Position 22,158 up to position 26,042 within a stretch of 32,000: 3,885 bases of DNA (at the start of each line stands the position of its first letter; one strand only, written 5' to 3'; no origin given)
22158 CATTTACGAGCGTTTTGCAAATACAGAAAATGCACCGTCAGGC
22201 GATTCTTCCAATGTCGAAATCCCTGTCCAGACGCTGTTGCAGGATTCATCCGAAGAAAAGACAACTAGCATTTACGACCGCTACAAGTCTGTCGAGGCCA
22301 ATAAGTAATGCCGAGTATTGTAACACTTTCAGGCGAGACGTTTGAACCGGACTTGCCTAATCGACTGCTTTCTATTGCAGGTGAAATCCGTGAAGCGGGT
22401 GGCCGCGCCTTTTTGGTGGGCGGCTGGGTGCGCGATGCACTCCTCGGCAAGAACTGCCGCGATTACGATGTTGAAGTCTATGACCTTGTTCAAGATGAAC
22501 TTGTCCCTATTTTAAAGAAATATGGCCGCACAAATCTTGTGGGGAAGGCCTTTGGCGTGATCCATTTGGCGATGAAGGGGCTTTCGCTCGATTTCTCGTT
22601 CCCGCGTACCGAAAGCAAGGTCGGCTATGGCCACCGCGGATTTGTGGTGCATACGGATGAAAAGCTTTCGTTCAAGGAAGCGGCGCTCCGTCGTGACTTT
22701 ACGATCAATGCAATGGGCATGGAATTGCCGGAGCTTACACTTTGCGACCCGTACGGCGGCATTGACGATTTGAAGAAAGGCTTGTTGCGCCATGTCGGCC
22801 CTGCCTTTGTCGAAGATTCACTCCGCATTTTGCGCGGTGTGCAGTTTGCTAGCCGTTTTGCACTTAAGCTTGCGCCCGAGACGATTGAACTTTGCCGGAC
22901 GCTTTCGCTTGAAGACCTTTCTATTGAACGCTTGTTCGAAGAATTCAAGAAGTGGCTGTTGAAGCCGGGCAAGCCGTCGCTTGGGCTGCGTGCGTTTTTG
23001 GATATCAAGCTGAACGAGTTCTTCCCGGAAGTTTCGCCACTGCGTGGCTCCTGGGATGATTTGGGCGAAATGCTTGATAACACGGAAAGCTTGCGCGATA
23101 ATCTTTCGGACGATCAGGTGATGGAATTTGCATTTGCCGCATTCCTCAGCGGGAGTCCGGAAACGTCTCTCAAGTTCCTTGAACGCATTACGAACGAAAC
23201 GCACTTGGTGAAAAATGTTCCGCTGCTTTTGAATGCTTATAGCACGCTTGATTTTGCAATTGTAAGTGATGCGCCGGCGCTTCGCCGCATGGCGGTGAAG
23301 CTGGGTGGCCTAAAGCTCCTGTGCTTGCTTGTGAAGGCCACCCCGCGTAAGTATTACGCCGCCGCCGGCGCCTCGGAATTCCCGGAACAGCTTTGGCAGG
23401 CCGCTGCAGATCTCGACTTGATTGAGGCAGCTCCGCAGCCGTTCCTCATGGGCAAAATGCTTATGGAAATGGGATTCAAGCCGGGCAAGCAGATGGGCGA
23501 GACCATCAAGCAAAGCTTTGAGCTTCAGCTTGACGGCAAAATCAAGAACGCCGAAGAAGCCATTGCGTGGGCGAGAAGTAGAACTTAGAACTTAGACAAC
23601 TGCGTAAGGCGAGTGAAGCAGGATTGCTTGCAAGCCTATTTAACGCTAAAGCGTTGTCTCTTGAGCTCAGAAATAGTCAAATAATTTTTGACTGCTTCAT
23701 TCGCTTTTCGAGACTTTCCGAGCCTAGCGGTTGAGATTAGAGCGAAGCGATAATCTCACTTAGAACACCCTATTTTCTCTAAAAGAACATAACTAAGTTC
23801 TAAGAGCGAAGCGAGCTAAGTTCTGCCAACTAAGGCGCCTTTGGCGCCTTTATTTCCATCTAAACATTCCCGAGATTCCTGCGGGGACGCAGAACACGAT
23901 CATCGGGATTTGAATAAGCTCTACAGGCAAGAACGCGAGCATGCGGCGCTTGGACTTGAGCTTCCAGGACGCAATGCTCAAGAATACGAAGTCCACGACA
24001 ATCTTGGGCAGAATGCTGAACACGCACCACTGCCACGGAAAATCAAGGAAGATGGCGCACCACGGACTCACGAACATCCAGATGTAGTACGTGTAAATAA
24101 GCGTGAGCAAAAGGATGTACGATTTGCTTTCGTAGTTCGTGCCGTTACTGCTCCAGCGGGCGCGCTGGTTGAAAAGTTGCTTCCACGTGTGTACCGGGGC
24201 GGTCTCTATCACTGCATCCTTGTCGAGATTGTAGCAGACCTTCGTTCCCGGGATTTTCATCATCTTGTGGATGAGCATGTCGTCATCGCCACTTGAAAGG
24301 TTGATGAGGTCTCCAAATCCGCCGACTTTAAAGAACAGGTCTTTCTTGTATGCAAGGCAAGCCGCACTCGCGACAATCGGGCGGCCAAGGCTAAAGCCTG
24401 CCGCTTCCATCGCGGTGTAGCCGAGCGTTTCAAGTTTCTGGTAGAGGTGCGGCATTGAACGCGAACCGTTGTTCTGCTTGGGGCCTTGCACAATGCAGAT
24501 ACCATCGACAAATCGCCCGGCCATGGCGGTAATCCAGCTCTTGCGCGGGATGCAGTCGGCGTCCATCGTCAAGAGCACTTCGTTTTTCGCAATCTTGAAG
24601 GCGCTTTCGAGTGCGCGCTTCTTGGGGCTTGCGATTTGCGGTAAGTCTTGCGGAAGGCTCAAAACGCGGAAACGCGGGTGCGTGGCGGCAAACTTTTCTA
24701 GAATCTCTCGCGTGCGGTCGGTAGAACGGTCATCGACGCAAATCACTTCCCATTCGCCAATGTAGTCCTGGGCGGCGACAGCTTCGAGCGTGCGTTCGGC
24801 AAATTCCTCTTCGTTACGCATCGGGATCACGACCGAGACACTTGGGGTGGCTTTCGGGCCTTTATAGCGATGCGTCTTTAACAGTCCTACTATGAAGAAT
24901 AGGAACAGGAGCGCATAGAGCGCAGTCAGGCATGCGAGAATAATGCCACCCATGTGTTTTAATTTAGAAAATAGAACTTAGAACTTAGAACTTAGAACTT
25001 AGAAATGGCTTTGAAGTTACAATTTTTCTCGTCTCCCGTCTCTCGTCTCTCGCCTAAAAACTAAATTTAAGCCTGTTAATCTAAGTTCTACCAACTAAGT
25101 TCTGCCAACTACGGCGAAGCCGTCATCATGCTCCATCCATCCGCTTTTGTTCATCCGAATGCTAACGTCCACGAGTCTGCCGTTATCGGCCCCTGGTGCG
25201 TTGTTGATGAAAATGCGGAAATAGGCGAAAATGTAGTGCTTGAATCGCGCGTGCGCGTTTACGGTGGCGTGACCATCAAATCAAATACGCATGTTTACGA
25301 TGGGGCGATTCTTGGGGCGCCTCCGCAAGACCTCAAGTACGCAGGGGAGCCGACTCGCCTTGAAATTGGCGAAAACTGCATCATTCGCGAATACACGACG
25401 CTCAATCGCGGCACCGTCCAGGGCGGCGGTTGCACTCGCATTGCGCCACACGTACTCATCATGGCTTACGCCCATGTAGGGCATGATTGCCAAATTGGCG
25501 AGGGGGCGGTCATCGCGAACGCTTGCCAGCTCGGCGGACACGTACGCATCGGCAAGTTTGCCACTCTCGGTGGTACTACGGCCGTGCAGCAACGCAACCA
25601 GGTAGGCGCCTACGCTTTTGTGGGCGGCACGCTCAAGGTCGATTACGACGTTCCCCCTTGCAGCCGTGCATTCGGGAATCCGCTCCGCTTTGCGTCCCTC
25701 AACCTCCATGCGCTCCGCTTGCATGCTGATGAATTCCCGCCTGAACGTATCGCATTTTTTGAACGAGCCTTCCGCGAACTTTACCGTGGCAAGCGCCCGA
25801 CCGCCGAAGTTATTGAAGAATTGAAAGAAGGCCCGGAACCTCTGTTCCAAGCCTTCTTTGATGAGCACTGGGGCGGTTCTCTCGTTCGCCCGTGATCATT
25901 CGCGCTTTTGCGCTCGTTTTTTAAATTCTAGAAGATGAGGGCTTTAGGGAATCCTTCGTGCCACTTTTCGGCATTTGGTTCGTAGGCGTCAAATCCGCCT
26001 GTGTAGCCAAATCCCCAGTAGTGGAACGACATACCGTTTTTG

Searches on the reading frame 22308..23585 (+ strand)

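Call 82: search_protein_families(library=pfam, proteins=[window:22308-23585:+], max_evalue=0.00001)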
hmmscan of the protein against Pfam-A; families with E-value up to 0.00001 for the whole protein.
window:22308-23585:+ (426 aa): 1 family
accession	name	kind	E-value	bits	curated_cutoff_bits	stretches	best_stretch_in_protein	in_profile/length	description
PF01743.26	PolyA_pol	-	5e-22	79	23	1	34-161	1-126/126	Poly A polymerase head domain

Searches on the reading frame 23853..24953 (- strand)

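Call 82: search_protein_families(library=pfam, proteins=[window:23853-24953:-], max_evalue=0.00001)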
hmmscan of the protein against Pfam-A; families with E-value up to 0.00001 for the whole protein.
window:23853-24953:- (367 aa): 2 families
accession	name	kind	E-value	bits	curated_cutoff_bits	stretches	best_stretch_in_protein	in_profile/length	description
PF00535.33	Glycos_transf_2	-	7.7e-27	94.7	23.3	1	40-177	1-135/168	Glycosyl transferase family 2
PF13641.12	Glyco_tranf_2_3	-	3.2e-22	80.1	27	1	37-269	1-229/230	Glycosyltransferase like family 2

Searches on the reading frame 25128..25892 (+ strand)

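Call 82: search_protein_families(library=pfam, proteins=[window:25128-25892:+], max_evalue=0.00001)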
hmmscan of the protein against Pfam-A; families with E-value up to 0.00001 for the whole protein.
window:25128-25892:+ (255 aa): 3 families
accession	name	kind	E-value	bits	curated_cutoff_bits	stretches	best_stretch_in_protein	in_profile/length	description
PF00132.30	Hexapep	-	2.4e-27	93.9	27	1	103-136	2-35/36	Bacterial transferase hexapeptide (six repeats)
PF13720.11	Acetyltransf_11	-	2.3e-07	31.6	24.5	1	174-234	1-59/82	Udp N-acetylglucosamine O-acyltransferase; Domain 2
PF25084.1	LbH_EIF2B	-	3.9e-07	30.5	54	0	80-140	47-104/105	EIF2B subunit epsilon LbH domain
